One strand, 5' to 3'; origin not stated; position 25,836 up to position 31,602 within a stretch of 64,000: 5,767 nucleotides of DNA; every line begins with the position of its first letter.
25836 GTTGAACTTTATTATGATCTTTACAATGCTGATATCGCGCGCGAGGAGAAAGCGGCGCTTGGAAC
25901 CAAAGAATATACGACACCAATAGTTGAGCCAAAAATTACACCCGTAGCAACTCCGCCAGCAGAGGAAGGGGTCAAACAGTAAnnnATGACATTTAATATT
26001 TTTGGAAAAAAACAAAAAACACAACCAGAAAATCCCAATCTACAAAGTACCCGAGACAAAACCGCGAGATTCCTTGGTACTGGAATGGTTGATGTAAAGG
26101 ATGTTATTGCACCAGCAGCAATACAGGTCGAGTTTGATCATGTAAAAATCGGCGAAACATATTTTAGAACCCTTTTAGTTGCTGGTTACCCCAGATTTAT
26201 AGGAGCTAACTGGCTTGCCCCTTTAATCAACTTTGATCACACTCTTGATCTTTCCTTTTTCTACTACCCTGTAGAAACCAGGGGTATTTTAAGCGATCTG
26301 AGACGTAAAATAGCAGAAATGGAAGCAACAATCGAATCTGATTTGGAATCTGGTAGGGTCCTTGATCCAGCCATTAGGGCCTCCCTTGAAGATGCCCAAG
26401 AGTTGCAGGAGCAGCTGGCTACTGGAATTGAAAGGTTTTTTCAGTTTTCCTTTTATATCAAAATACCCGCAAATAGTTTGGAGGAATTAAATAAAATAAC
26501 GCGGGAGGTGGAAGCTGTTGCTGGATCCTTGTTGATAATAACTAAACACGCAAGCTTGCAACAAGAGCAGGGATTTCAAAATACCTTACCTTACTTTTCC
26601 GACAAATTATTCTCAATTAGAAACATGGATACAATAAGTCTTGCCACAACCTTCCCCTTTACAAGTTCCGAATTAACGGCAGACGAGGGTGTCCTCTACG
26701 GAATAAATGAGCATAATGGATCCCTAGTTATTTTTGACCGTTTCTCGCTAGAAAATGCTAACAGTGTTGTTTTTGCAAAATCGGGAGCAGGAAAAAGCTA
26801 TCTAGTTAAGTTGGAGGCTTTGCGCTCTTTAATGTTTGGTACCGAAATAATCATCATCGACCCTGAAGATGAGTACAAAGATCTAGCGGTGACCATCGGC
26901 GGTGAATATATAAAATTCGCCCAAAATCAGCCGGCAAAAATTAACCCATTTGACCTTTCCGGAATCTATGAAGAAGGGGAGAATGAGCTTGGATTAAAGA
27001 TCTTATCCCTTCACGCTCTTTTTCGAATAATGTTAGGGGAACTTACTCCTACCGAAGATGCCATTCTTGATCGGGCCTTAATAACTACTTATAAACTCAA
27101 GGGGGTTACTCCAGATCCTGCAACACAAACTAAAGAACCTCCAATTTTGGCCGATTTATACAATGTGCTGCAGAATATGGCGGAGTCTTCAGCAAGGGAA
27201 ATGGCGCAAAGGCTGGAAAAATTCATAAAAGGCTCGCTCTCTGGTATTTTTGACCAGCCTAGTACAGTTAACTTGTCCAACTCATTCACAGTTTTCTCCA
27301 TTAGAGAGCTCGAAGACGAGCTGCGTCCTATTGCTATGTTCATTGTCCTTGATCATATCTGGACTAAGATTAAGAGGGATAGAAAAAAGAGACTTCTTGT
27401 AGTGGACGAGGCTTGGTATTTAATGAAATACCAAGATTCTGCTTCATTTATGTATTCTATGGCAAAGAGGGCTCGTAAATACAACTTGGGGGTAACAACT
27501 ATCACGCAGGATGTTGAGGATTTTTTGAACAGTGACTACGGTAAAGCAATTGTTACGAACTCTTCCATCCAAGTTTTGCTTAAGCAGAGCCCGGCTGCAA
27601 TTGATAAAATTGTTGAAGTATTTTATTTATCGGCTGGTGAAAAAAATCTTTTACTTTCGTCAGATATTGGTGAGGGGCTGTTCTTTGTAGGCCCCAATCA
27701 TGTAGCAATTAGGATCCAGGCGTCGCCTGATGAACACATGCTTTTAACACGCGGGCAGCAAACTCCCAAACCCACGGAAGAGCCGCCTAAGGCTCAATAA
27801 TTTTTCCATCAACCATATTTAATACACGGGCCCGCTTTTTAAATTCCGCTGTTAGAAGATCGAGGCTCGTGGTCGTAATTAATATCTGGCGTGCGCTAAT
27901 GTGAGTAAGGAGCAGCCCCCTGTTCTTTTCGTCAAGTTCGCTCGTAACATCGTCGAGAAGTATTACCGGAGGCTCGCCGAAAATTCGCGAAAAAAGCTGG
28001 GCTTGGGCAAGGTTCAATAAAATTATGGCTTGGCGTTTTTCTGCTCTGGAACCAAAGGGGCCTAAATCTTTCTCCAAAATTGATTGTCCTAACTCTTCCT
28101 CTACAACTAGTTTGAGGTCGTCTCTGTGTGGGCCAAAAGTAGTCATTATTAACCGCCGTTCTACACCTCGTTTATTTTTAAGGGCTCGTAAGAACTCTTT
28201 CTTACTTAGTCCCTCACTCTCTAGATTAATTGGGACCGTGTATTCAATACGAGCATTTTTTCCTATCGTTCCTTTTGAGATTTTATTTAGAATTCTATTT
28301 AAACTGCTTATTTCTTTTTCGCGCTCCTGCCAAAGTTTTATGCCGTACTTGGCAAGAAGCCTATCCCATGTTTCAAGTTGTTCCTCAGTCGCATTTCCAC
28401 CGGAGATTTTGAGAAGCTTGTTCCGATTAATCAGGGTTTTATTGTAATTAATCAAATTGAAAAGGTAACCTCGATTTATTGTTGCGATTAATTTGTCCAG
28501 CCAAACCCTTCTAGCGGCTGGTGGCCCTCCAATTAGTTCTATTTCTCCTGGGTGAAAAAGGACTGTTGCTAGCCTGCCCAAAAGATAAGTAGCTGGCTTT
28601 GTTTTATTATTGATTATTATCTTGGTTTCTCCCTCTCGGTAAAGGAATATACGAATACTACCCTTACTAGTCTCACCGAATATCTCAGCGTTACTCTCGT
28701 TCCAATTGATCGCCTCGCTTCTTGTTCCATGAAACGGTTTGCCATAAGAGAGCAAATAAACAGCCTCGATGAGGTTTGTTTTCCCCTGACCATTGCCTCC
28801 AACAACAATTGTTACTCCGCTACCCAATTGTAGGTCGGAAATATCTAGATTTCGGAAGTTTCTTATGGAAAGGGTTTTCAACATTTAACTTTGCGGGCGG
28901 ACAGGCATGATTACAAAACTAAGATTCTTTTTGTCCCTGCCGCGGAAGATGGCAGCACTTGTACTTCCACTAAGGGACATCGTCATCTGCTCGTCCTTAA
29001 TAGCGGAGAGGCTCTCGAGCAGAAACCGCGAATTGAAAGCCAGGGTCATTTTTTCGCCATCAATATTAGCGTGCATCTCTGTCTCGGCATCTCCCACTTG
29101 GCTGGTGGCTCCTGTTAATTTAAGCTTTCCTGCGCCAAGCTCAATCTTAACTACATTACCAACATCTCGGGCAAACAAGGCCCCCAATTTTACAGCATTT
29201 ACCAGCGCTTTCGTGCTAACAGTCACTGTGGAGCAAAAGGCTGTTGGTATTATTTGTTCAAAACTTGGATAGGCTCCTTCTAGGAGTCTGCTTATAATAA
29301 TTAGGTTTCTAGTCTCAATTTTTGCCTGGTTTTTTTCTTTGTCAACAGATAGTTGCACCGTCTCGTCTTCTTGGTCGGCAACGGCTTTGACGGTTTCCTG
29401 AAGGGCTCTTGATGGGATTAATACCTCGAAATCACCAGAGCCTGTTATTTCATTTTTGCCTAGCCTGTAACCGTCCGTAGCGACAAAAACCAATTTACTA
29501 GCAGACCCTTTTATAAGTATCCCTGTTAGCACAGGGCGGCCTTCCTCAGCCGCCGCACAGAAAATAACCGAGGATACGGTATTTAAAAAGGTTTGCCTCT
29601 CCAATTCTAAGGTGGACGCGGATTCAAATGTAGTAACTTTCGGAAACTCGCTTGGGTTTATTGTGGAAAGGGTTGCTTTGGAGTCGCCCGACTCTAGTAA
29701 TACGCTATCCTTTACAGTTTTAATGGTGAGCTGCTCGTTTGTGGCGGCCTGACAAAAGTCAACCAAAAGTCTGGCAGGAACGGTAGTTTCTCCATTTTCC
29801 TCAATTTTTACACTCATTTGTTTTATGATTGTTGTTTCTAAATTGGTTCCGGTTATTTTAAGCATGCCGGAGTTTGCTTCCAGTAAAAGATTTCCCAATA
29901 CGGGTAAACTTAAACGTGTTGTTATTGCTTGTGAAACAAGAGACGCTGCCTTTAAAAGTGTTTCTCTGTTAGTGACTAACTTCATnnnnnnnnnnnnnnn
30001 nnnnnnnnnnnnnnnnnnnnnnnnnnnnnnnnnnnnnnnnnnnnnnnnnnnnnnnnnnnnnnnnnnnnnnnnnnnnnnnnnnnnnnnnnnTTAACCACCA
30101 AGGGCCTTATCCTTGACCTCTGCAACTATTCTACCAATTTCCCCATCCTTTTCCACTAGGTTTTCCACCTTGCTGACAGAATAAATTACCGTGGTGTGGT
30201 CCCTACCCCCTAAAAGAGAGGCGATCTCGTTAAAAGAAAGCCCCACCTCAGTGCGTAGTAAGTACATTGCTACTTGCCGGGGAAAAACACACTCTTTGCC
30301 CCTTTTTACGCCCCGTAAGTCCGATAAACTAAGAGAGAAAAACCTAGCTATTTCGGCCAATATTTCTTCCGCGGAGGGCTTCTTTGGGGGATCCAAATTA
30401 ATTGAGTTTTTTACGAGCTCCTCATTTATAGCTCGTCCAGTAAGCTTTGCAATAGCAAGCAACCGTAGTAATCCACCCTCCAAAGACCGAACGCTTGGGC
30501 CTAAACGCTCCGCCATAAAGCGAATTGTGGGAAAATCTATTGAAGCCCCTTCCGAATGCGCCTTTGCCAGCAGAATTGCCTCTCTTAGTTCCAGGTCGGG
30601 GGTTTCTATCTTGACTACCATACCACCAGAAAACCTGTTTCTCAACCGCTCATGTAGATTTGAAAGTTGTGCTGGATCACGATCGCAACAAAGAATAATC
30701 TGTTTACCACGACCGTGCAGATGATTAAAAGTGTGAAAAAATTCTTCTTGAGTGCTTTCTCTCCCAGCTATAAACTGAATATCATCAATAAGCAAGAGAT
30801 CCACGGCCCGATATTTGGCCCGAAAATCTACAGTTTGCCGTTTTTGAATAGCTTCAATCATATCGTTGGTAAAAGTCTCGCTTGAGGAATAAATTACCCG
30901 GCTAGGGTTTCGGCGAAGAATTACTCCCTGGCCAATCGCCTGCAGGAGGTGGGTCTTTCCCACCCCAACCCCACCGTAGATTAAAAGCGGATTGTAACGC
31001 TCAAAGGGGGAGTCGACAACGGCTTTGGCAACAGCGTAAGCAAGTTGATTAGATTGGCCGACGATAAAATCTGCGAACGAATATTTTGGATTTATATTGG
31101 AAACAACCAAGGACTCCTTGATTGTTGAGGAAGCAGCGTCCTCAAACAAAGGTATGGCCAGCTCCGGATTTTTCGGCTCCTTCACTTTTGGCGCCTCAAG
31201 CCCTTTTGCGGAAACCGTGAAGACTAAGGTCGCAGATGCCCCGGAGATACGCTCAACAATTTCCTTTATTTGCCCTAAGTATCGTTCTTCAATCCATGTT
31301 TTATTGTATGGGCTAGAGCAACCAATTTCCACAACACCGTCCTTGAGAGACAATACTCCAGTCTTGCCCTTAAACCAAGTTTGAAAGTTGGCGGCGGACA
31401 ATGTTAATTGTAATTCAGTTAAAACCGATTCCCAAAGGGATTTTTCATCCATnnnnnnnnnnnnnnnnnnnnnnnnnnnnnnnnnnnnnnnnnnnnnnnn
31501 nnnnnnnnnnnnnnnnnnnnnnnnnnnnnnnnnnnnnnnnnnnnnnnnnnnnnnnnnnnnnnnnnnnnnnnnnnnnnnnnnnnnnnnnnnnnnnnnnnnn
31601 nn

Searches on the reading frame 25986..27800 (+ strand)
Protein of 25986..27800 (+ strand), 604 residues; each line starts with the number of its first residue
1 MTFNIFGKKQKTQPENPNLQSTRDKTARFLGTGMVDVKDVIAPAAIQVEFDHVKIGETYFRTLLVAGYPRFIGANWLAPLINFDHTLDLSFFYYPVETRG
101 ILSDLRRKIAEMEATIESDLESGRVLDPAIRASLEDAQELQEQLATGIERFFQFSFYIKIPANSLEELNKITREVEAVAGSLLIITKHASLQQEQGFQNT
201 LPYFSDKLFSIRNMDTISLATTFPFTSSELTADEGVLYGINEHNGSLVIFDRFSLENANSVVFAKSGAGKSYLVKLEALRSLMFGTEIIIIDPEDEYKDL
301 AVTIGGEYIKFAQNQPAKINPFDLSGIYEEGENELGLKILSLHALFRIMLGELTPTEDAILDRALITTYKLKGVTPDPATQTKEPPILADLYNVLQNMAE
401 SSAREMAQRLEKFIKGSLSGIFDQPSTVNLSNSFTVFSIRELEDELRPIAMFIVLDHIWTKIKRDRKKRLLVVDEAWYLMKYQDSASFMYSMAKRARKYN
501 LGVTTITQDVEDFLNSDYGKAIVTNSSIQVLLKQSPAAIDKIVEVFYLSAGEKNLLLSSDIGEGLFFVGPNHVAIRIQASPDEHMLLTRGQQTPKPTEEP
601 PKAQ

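Call 4: search_protein_families(library=pfam, proteins=[window:25986-27800:+], max_evalue=0.01)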
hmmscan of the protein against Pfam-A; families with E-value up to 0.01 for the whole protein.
window:25986-27800:+ (604 aa): 3 families
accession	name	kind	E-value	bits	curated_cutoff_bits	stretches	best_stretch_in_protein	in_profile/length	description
PF19044.6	P-loop_TraG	-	2.9e-27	95.8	25.8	1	255-559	27-345/413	TraG P-loop domain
PF12846.13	AAA_10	-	6.7e-16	58.7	27.5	1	257-524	21-297/362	AAA-like domain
PF01935.23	DUF87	-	1.4e-09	38.8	23.2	1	262-416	28-172/220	Helicase HerA, central domain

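Call 47: find_related_loci(query=window:25986-27800:+, collection=metagenome_contigs, flank=6500)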
Query window:25986-27800:+ (604 aa) in metagenome_contigs; peptide patterns used: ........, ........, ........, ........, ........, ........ (x = any residue, [..] = any of these).
600 stretches matched a pattern (row limit reached: there are more); 591 encode a relative of the query (tblastn E <= 1e-3); the best 80 are kept; 80 distinct loci.
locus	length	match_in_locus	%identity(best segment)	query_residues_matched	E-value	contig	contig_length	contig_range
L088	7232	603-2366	82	1-589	0e+0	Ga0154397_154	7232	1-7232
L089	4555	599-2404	77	4-604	0e+0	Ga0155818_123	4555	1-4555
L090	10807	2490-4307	79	1-604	0e+0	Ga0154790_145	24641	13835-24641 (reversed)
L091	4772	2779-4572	77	4-602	0e+0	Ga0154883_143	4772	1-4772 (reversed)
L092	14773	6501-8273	71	1-602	0e+0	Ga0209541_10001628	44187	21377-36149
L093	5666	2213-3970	70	1-588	0e+0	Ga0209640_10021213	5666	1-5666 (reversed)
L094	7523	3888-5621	70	9-588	0e+0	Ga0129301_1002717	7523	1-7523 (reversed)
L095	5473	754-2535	68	1-588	0e+0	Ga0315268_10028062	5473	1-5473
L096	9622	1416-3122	69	25-598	0e+0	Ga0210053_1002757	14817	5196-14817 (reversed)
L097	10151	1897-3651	68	6-588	0e+0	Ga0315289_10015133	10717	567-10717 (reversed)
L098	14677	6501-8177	69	30-588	0e+0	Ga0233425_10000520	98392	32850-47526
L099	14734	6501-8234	69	11-588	0e+0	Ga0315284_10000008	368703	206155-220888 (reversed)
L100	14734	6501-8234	69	11-588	0e+0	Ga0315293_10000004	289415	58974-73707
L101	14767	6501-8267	66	1-592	0e+0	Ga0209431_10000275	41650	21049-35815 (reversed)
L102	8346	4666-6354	69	26-588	0e+0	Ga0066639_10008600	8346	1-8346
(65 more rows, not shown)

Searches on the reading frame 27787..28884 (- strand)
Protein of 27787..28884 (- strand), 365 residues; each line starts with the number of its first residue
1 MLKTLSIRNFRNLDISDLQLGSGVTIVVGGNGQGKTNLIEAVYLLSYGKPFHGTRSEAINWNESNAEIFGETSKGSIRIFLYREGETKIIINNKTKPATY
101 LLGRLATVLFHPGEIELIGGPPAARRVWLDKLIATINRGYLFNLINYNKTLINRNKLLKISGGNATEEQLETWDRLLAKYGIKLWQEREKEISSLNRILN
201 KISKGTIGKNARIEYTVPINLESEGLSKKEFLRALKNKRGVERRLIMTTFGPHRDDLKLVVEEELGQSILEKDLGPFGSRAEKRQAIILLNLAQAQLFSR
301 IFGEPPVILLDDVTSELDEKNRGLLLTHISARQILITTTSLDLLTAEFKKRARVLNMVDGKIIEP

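Call 35: search_protein_families(library=pfam, proteins=[window:27787-28884:-], max_evalue=0.001)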
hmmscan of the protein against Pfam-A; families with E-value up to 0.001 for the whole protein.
window:27787-28884:- (365 aa): 4 families
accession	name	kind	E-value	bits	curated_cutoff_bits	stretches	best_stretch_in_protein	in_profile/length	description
PF02463.25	SMC_N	-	1e-16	61.5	40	1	1-344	1-202/220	RecF/RecN/SMC N terminal domain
PF13476.12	AAA_23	-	1.9e-09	38.9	27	1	5-193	2-132/201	AAA domain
PF13175.12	AAA_15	-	2.1e-09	37.9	32.1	1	1-139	1-92/374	AAA ATPase domain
PF13304.12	AAA_21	-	0.00049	20.7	27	1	24-87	1-68/304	AAA domain, putative AbiEii toxin, Type IV TA system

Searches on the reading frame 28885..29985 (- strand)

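Call 35: search_protein_families(library=pfam, proteins=[window:28885-29985:-], max_evalue=0.001)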
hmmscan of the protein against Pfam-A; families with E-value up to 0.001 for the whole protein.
window:28885-29985:- (366 aa): 3 families
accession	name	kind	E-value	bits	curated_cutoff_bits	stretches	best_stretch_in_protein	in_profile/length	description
PF00712.24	DNA_pol3_beta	-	7.9e-35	120.1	24.4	2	1-117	1-119/120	DNA polymerase III beta subunit, N-terminal domain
PF02768.20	DNA_pol3_beta_3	-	3.5e-26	91.8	27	1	244-363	2-121/121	DNA polymerase III beta subunit, C-terminal domain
PF02767.21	DNA_pol3_beta_2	-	7.6e-26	91.1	27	1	128-240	2-115/116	DNA polymerase III beta subunit, central domain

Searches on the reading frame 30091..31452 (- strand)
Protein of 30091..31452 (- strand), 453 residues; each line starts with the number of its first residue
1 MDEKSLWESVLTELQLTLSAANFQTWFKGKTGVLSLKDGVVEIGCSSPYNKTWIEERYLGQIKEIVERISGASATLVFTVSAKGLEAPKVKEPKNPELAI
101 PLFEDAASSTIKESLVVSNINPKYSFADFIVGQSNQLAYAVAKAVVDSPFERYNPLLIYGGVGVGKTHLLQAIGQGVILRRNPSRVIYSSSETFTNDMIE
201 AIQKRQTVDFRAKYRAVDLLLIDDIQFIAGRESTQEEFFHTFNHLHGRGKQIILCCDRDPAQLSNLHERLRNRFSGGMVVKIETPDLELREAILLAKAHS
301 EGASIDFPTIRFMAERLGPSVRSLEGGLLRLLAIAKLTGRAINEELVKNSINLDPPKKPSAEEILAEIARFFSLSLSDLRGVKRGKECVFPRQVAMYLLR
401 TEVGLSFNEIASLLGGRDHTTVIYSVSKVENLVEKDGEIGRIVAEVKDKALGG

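Call 35: search_protein_families(library=pfam, proteins=[window:30091-31452:-], max_evalue=0.001)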
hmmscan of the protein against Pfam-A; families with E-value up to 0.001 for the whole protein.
window:30091-31452:- (453 aa): 8 families
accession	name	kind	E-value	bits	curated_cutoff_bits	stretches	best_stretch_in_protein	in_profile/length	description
PF00308.24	Bac_DnaA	-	3.6e-64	216.3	23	1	121-280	2-161/162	Bacterial DnaA ATPAse domain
PF08299.17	Bac_DnaA_C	-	4.8e-22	78.2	31.5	1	362-429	2-69/69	Bacterial dnaA protein helix-turn-helix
PF11638.13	DnaA_N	-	6.3e-09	35.9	24.6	1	5-66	2-63/65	DnaA N-terminal domain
PF01695.23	IstB_IS21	-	4.6e-07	30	24.1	1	151-253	90-190/238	IstB-like ATP binding protein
PF13401.12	AAA_22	-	3.4e-05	24.6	27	0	155-175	7-27/130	AAA domain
PF00004.35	AAA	-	6.5e-05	23.8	21.2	1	156-274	1-123/131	ATPase family associated with various cellular activities (AAA)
PF13173.12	AAA_14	-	0.00017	22.1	27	1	154-239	3-85/129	AAA domain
PF01637.24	ATPase_2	-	0.00087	19.6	33.2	0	151-257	18-117/225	ATPase domain predominantly from Archaea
